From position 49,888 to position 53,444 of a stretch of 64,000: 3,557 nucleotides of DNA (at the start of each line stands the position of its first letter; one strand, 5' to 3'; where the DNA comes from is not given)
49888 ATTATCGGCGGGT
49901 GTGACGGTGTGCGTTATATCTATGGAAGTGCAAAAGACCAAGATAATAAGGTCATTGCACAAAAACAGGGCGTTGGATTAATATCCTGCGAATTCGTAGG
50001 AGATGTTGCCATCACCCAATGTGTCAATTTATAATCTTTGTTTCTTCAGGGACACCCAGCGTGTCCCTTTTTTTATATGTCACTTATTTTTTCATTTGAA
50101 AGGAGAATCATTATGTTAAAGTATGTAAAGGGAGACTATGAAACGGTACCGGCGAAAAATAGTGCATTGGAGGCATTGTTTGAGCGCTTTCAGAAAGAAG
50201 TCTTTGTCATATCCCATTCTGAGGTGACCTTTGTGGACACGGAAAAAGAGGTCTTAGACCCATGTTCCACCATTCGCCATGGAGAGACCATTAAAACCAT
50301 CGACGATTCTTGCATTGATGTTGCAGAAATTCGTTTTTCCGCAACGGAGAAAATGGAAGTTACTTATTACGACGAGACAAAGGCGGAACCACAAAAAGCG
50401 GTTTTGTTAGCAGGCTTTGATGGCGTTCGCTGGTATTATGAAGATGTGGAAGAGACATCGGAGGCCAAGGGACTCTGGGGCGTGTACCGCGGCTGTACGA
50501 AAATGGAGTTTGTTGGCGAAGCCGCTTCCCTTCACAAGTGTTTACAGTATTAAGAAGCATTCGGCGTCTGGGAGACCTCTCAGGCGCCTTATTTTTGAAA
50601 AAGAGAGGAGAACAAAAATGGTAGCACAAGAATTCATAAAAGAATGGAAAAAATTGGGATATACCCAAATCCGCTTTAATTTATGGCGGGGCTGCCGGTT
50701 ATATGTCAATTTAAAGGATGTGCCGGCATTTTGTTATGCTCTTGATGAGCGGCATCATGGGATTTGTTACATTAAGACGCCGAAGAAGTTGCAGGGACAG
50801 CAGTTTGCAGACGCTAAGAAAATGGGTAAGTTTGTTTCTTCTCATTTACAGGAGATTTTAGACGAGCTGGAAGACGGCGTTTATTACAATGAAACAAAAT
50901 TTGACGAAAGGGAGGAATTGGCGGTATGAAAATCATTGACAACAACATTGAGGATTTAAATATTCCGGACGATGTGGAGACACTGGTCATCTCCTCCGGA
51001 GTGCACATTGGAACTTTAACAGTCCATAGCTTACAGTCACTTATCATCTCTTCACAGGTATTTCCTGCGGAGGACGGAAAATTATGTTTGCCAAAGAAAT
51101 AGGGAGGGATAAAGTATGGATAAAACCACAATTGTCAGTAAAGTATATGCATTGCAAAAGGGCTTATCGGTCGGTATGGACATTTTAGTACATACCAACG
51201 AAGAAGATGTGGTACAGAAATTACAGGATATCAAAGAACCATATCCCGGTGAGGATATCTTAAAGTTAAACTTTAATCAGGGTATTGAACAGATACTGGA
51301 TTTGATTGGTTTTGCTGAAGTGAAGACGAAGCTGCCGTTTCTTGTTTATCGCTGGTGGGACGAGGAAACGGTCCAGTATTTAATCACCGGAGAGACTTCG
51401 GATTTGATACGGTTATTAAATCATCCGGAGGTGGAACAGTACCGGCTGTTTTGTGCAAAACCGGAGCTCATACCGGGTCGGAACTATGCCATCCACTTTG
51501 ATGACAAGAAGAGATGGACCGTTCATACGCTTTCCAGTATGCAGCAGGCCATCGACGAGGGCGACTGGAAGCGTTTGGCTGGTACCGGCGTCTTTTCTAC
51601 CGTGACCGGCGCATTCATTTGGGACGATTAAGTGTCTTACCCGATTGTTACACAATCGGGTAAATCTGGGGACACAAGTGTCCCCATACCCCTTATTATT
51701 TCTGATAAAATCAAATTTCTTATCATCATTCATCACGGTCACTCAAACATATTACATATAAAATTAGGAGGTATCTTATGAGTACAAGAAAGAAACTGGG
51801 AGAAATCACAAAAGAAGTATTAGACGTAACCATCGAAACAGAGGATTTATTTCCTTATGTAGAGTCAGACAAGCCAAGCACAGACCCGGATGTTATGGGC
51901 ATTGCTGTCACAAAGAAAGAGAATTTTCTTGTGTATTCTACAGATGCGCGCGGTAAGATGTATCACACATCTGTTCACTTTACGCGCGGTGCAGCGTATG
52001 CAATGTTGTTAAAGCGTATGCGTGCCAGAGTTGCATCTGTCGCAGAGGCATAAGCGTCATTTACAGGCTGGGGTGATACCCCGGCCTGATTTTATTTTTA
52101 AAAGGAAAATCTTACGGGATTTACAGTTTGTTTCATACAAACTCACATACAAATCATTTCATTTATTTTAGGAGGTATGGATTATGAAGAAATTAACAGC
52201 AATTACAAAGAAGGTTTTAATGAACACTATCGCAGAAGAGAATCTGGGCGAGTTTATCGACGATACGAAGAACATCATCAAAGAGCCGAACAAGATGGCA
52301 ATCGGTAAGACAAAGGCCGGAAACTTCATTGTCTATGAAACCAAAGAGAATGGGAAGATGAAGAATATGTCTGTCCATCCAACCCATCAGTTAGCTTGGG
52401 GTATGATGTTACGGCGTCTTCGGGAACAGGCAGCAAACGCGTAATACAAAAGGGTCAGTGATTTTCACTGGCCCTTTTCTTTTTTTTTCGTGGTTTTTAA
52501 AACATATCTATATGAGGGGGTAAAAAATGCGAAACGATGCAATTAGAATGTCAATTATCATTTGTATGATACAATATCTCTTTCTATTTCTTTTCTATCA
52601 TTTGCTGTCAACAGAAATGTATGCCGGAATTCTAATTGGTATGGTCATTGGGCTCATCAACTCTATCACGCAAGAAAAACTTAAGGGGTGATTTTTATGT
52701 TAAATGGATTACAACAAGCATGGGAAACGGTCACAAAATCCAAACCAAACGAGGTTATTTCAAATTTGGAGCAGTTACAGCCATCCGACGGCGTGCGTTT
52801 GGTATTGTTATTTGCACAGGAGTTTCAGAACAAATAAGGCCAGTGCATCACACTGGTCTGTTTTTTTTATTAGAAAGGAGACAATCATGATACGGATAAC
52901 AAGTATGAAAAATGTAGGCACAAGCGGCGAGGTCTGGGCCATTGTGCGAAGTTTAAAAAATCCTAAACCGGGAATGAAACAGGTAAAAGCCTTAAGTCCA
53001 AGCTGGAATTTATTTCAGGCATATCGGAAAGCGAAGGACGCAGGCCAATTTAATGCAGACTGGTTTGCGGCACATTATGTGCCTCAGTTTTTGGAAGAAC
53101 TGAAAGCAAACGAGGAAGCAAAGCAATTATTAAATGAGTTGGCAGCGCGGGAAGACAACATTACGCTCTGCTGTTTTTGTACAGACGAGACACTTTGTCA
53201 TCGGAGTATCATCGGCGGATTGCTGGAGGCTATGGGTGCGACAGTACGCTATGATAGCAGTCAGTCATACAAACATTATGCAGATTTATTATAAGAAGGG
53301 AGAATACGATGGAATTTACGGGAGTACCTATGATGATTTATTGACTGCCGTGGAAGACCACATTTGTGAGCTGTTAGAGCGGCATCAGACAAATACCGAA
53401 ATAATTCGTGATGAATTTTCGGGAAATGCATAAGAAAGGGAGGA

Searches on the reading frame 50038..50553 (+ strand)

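Call 107: search_protein_families(library=pfam, proteins=[window:50038-50553:+], max_evalue=0.01)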
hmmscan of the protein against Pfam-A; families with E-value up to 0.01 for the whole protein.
window:50038-50553:+ (171 aa): 1 family
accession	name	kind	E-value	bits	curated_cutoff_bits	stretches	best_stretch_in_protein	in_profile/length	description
PF20621.3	DUF6806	-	0.0016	18.7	27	1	66-116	52-102/159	Family of unknown function (DUF6806)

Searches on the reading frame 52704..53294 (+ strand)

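Call 7: search_protein_families(library=pfam, proteins=[window:52704-53294:+], max_evalue=0.01)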
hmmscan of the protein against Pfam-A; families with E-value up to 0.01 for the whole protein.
window:52704-53294:+ (196 aa): 3 families
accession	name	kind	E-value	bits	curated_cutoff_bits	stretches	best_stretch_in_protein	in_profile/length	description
PF22751.1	DUF488-N3a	-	2.6e-18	66.9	27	1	63-177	1-117/118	Active DUF488-N3 subclade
PF04343.18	DUF488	-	3.5e-06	28.1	22.2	1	94-171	50-118/121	Domain of unknown function DUF488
PF14216.11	DUF4326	-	0.0088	17.1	25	0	124-170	35-80/82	Domain of unknown function (DUF4326)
